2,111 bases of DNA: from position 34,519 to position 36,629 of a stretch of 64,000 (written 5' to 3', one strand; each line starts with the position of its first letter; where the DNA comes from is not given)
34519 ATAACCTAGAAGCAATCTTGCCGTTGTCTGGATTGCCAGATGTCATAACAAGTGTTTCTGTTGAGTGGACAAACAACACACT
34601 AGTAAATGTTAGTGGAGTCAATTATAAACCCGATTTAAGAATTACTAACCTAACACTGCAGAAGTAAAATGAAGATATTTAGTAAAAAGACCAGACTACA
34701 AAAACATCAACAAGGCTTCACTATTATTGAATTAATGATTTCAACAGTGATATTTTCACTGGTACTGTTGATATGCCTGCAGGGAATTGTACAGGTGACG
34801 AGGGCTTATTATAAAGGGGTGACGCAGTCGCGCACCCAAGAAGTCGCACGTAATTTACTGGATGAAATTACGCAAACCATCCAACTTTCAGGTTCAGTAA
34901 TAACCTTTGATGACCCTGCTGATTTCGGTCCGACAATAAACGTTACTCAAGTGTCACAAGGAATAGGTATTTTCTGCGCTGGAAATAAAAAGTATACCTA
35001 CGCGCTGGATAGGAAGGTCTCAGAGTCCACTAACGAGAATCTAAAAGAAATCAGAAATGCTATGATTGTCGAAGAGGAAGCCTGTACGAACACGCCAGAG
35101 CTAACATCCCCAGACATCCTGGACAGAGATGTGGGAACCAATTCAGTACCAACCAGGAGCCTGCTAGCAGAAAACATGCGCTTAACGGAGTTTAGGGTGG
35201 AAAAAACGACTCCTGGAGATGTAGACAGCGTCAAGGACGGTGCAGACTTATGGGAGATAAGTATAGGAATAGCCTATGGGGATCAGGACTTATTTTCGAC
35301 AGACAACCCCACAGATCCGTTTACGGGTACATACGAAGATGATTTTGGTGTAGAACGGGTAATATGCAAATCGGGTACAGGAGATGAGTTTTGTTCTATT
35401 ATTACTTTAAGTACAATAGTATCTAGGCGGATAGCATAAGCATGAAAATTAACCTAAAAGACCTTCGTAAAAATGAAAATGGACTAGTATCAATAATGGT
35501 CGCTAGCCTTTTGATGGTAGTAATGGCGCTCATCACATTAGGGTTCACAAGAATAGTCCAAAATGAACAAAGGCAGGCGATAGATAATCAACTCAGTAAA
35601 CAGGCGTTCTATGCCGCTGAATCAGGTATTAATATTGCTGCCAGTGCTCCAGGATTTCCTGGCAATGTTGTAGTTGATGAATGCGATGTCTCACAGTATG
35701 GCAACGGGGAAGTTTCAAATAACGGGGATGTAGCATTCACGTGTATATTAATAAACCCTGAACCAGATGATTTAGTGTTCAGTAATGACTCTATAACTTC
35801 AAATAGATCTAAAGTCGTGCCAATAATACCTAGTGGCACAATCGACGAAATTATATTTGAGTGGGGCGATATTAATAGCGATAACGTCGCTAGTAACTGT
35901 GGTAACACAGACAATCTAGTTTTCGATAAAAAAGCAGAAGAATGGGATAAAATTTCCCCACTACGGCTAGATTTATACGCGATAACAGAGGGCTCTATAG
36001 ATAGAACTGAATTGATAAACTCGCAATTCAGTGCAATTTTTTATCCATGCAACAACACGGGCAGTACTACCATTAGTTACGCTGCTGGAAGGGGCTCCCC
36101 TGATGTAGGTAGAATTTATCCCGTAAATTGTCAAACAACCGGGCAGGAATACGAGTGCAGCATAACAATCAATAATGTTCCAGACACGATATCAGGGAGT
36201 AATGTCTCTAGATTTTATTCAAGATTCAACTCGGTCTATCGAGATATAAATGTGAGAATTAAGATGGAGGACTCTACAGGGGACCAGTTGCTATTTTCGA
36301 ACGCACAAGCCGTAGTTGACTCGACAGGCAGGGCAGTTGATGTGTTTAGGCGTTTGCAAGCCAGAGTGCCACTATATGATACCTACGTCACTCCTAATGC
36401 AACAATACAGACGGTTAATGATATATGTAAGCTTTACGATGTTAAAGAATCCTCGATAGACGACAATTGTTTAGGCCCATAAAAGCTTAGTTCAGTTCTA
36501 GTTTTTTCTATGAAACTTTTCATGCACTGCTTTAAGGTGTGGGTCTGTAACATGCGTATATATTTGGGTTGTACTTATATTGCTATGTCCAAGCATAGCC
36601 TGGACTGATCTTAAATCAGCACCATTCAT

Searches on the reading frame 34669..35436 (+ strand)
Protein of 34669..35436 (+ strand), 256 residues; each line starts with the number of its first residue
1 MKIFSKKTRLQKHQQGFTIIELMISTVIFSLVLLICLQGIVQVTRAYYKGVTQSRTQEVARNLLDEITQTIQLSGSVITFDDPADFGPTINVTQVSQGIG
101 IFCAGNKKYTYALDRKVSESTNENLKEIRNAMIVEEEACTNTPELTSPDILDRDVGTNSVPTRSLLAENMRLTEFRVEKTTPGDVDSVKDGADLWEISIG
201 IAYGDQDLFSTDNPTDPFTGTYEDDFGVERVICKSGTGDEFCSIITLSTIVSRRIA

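Call 3: search_protein_families(library=pfam, proteins=[window:34669-35436:+], max_evalue=1)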
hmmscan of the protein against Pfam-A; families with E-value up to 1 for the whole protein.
window:34669-35436:+ (256 aa): 3 families
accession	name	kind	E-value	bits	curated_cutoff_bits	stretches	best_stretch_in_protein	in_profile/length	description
PF07963.17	N_methyl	-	6.7e-08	32.2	21.2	1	12-35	2-25/27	Prokaryotic N-terminal methylation motif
PF10160.15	Tmemb_40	-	0.1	12.4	25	1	20-74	34-88/255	Predicted membrane protein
PF19330.4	DNER_C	-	0.2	12.3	27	1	24-59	13-48/105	Delta and Notch-like EGF-related receptor C-terminus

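Call 4: search_protein_families(library=ncbifam, proteins=[window:34669-35436:+], max_evalue=1)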
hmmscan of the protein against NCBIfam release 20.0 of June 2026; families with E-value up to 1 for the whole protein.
window:34669-35436:+ (256 aa): 13 families
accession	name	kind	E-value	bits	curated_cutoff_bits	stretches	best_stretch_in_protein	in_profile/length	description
TIGR02532.1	IV_pilin_GFxxxE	domain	2.6e-05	23.9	16.3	1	14-35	1-22/24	prepilin-type N-terminal cleavage/methylation domain-containing protein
NF041013.1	T4P_ComGE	equivalog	0.00014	21.9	49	1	13-76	2-61/83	competence type IV pilus minor pilin ComGE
TIGR02599.1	TIGR02599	subfamily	0.00046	19.5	256.5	1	16-71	1-56/361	Verru_Chthon cassette protein C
NF038304.1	EPS_HpsC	equivalog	0.0013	18.4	200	1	5-70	11-76/318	hormogonium polysaccharide secretion pseudopilin HpsC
NF041002.1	pilin_ComGF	equivalog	0.0017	18.6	80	1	14-59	1-45/139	competence type IV pilus minor pilin ComGF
NF007848.0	PRK10557.1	equivalog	0.0048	16.2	120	1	7-72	3-68/192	prepilin peptidase-dependent protein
TIGR02523.1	type_IV_pilV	equivalog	0.0049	17.4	52.2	1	14-69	1-56/139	type IV pilus modification protein PilV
NF040999.1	pilin_ComGC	equivalog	0.0077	16.4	75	1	14-40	1-27/84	competence type IV pilus major pilin ComGC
NF007800.0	PRK10506.1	equivalog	0.015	15.2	158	1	10-42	4-36/163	prepilin peptidase-dependent protein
NF007862.0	PRK10574.1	equivalog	0.042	14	138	1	12-35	2-25/145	prepilin peptidase-dependent pilin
TIGR01708.2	typeII_sec_gspH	equivalog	0.049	13.6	80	1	14-35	1-22/169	type II secretion system minor pseudopilin GspH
TIGR01707.1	gspI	equivalog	0.16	12.5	44.35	1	16-46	1-31/101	type II secretion system minor pseudopilin GspI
TIGR01711.1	gspJ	equivalog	0.37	10.6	64.85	1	15-58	1-42/192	type II secretion system minor pseudopilin GspJ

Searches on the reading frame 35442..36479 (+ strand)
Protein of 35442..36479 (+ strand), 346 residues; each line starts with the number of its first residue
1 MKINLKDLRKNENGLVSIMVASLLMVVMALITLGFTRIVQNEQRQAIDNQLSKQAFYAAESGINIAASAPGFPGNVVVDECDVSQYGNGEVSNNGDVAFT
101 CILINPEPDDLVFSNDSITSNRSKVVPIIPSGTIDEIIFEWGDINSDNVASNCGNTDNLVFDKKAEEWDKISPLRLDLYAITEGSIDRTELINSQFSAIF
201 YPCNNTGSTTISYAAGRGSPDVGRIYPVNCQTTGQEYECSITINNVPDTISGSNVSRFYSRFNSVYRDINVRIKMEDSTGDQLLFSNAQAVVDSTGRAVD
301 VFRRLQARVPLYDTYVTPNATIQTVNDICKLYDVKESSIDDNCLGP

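Call 3: search_protein_families(library=pfam, proteins=[window:35442-36479:+], max_evalue=1)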
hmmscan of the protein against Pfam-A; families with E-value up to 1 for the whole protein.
window:35442-36479:+ (346 aa): 2 families
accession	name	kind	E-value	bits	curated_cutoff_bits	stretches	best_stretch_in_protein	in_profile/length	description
PF14341.11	PilX_N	-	0.0032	17.9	25.5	1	18-64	5-51/51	PilX N-terminal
PF04360.17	Serglycin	-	0.058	13.8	30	1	139-183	33-77/149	Serglycin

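Call 4: search_protein_families(library=ncbifam, proteins=[window:35442-36479:+], max_evalue=1)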
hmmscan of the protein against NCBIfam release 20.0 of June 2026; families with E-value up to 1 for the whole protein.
window:35442-36479:+ (346 aa): 0 families
